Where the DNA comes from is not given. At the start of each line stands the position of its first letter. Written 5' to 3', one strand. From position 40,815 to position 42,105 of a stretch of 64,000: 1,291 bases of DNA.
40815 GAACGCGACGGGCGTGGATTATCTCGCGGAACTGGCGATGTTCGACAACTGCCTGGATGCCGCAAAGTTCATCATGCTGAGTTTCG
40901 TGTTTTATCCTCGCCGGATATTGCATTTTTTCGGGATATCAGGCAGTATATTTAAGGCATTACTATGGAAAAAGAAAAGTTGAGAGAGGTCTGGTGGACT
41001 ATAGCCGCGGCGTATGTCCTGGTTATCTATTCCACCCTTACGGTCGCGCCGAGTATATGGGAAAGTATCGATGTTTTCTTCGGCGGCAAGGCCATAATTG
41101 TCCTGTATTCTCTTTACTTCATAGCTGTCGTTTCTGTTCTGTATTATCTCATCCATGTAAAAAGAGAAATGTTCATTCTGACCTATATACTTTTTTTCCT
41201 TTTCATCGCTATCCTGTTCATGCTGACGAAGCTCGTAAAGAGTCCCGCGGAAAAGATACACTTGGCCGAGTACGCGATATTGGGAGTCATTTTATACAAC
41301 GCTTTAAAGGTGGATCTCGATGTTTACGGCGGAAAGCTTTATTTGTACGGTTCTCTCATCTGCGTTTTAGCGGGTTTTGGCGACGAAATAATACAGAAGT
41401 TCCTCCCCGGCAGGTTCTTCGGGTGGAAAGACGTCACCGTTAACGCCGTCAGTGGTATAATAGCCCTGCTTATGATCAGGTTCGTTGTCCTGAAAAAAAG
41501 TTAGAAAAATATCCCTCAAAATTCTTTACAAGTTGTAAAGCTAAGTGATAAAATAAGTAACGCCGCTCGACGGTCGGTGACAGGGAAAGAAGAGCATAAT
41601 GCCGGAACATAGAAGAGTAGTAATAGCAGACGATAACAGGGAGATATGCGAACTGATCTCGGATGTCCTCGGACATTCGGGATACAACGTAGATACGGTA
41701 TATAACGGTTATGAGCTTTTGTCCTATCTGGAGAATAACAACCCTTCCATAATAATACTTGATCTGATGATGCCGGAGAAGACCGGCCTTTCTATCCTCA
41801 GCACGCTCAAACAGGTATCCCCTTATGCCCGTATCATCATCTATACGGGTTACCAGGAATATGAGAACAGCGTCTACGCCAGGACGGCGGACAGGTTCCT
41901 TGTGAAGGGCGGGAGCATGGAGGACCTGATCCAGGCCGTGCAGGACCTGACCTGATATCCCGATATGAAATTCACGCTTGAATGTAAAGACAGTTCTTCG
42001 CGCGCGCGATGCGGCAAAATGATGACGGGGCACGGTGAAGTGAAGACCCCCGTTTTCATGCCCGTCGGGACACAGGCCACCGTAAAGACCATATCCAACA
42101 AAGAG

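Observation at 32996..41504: Compact RiPP-like radical-SAM cassette embedded in the polysaccharide island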

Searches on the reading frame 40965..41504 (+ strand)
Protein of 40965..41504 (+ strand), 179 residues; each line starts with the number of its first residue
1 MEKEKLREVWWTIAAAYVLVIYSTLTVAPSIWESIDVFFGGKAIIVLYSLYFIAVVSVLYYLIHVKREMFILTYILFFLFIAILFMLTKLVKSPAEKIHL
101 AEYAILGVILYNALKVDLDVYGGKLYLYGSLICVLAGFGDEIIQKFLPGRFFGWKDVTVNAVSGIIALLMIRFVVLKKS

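Call 3: search_protein_families(library=ncbifam, proteins=[window:40965-41504:+], max_evalue=0.01)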
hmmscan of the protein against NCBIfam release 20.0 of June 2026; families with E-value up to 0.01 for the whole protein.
window:40965-41504:+ (179 aa): 1 family
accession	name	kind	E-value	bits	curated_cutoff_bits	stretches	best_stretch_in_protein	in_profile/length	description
NF037970.1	vanZ_1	subfamily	4.8e-10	40.1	20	1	95-160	42-105/109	VanZ family protein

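Call 4: search_protein_families(library=pfam, proteins=[window:40965-41504:+], max_evalue=0.01)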
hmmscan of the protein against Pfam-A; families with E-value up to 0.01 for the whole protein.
window:40965-41504:+ (179 aa): 1 family
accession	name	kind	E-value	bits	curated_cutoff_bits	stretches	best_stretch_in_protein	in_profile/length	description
PF04892.17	VanZ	-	9.2e-06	26.7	30.1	1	90-173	55-124/126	VanZ like family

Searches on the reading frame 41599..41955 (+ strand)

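Call 81: search_protein_families(library=pfam, proteins=[window:41599-41955:+], max_evalue=0.00001)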
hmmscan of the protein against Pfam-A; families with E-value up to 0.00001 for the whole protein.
window:41599-41955:+ (118 aa): 1 family
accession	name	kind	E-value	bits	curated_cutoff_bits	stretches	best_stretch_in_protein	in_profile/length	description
PF00072.30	Response_reg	-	2.5e-22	79.6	30.2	1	7-115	1-111/111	Response regulator receiver domain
